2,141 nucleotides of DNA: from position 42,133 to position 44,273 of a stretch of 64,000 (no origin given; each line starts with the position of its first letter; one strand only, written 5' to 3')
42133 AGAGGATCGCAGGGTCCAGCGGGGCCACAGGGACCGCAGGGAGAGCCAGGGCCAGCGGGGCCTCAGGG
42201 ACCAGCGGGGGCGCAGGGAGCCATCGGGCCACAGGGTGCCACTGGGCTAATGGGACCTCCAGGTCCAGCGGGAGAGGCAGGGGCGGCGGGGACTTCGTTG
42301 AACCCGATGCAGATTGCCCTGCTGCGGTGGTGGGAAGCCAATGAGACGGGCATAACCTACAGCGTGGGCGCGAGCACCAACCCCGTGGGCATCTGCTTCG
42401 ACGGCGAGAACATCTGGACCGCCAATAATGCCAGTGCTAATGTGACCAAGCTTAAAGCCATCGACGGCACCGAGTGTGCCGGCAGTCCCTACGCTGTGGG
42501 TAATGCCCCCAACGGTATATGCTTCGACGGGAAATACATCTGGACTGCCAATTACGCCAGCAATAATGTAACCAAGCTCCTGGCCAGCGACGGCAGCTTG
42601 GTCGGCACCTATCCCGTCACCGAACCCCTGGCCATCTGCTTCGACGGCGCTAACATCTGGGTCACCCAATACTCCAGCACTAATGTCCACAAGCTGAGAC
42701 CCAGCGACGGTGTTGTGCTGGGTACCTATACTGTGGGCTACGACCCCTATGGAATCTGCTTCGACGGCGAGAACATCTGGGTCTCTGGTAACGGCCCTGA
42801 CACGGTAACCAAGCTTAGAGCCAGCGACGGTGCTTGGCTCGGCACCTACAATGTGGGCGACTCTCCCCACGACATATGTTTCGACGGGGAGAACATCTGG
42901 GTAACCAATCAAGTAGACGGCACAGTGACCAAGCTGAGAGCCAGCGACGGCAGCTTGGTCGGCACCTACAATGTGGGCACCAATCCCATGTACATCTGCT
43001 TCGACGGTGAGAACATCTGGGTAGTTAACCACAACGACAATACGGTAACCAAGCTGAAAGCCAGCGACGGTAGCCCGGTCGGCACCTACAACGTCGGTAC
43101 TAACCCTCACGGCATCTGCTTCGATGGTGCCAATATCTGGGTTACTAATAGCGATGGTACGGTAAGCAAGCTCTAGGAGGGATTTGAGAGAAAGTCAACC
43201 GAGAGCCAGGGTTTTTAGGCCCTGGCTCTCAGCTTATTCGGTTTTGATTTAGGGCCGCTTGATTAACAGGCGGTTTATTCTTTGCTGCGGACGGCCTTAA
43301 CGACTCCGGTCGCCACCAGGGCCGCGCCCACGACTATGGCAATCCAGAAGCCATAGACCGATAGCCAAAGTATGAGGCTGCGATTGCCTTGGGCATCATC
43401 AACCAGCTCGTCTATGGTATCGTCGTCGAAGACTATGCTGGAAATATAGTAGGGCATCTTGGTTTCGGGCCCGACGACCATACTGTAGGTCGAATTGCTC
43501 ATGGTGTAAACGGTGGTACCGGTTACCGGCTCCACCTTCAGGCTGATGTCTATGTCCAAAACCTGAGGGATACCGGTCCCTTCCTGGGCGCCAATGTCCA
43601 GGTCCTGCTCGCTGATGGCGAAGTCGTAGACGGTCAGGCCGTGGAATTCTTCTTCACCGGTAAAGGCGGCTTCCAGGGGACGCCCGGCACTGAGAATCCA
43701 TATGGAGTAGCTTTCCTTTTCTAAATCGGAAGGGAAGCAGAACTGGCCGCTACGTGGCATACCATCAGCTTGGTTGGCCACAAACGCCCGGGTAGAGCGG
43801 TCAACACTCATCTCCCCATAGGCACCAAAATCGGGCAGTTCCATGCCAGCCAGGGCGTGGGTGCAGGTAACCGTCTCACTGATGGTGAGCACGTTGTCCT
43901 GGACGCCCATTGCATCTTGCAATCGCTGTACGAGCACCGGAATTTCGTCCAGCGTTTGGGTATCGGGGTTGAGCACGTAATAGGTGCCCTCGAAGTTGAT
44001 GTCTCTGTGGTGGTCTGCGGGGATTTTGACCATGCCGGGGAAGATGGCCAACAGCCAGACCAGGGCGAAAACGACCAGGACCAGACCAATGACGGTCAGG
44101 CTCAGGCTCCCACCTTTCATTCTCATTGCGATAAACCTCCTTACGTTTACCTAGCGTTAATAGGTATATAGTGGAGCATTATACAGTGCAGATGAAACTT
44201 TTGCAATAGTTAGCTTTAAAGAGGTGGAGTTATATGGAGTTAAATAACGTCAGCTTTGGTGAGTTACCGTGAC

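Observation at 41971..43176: Fourth member of the family: same lipoprotein signal and stalk length, but a seven-blade propeller head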

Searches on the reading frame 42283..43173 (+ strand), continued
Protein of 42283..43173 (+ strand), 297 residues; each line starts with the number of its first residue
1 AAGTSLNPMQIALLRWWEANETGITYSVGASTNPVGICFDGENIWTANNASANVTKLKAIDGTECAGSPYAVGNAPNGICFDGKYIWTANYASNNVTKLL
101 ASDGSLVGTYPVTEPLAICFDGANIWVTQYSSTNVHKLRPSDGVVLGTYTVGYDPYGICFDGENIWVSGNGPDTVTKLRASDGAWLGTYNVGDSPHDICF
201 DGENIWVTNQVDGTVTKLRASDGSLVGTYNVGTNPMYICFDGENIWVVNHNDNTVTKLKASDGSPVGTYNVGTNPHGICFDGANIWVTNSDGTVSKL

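Call 66: search_protein_families(library=phrogs, proteins=[L061:221-793:+, L061:845-4060:+, L061:4627-5784:+, L061:5741-6736:+, L061:9647-10927:+, L063:49-1296:+, L063:5409-6164:+, L063:6180-8879:+, L063:9132-10955:+, L063:11898-12773:+], max_evalue=0.00001)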
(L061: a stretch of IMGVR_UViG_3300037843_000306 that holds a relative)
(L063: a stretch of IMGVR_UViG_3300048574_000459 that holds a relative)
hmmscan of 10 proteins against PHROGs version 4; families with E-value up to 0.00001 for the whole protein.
L061:221-793:+ (191 aa): 0 families

L061:845-4060:+ (1072 aa): 2 families
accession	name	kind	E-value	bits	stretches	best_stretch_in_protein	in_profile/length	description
phrog_25763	-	unknown function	1.1e-10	41.8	0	544-575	207-238/461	-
phrog_28023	-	unknown function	1.2e-06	29.6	0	363-396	40-72/207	-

L061:4627-5784:+ (386 aa): 6 families
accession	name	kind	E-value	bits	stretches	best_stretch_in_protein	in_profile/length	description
phrog_9017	-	tail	3.2e-11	44.8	1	277-386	49-158/159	tail fiber protein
phrog_22179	-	tail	3.1e-09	37.7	1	275-378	127-234/244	tail fiber protein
phrog_7760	-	tail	1.6e-08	35.6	1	262-378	92-213/223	tail fiber protein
phrog_5596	-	unknown function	1.8e-06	28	1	314-379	379-444/451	-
phrog_24774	-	unknown function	3.7e-06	28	1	282-383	155-253/258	-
phrog_19976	-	tail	4.7e-06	27.2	1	296-375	163-243/256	tail assembly protein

L061:5741-6736:+ (332 aa): 0 families

L061:9647-10927:+ (427 aa): 0 families

L063:49-1296:+ (416 aa): 1 family
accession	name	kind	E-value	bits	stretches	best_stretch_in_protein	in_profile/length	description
phrog_156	-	head and packaging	1e-57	197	1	20-371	211-564/681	portal protein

L063:5409-6164:+ (252 aa): 2 families
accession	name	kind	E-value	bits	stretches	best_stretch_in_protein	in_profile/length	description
phrog_399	-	head and packaging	2.9e-21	77.1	1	22-234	25-203/220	structural protein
phrog_437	-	head and packaging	1.6e-09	38.6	0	12-99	9-99/203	virion structural protein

L063:6180-8879:+ (900 aa): 28 families (the best 25 are shown)
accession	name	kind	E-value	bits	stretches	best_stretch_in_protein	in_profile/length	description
phrog_10485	-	unknown function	1e-36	127.6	3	533-597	135-199/788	-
phrog_5207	-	unknown function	1.6e-25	90.7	1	407-589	379-559/689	-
phrog_2824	-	head and packaging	6.8e-24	84.9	1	417-505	258-346/1151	virion structural protein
phrog_26941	-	tail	1.4e-22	81.1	1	377-503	247-379/603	tail protein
phrog_17509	-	unknown function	1.5e-17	65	0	576-598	165-187/281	-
phrog_23595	-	tail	1.7e-17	64.5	1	407-515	254-362/440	minor tail protein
phrog_9574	-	tail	9e-16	58.4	1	531-601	471-538/773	tail protein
phrog_7389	-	tail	1.2e-15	58.2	1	242-297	326-380/732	tail fiber protein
phrog_8378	-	tail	2.7e-15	56.3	1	246-304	324-382/1446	tail fiber protein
phrog_8443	-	tail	4.1e-14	53.4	0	534-576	229-271/636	tail fiber protein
phrog_18185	-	tail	8.8e-14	52.8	0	142-185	303-346/399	tail fiber protein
phrog_454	-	tail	4e-13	49.4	1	172-217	351-396/1376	tail fiber protein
phrog_2631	-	tail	5.9e-13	49.3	1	149-264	329-439/644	tail fiber protein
phrog_14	-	tail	6.1e-12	46.3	0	523-587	159-221/366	minor tail protein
phrog_8139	-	unknown function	4.6e-10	40.3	0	546-596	40-90/453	-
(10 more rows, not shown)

L063:9132-10955:+ (608 aa): 2 families
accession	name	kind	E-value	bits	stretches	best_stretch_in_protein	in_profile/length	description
phrog_511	-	head and packaging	8.8e-56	190.7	2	244-599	494-845/862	internal virion protein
phrog_17680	-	unknown function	3.2e-10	40.9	1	5-152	1-167/356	-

L063:11898-12773:+ (292 aa): 0 families
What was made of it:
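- In L063 a 900-aa protein with tail-fibre PHROG hits ends in it, on a contig with a portal and an internal virion protein (call 66).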

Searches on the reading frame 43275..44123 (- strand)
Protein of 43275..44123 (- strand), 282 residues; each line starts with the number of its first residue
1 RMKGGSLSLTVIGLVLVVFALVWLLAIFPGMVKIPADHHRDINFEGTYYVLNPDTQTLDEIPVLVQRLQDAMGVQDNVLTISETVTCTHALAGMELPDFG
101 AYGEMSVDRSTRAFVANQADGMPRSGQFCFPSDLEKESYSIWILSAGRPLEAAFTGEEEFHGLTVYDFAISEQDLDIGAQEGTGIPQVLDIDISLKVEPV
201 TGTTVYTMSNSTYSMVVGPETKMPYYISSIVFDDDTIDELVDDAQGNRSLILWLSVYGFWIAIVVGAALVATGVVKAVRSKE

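Call 4: search_protein_families(library=pfam, proteins=[window:43275-44123:-], max_evalue=1)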
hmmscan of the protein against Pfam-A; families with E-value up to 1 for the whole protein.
window:43275-44123:- (282 aa): 2 families
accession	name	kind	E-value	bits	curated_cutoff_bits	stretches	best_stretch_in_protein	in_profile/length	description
PF11271.13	PorA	-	1.4e-28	100.5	29.5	1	7-275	3-297/297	Porin PorA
PF01130.27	CD36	-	0.013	14.4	26.5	1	130-179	256-306/463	CD36 family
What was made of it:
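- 43275..44126 (-): Neighbouring membrane protein of the PorA/DUF3068 family. It is syntenic with the propeller gene in four Dehalococcoidales MAGs. A functional link is not shown. Pfam PF11271 E 1.4e-28 (call 4).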

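Call 22: search_protein_families(library=phrogs, proteins=[window:43275-44123:-], max_evalue=0.01)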
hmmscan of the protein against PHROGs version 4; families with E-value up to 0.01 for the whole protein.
window:43275-44123:- (282 aa): 0 families
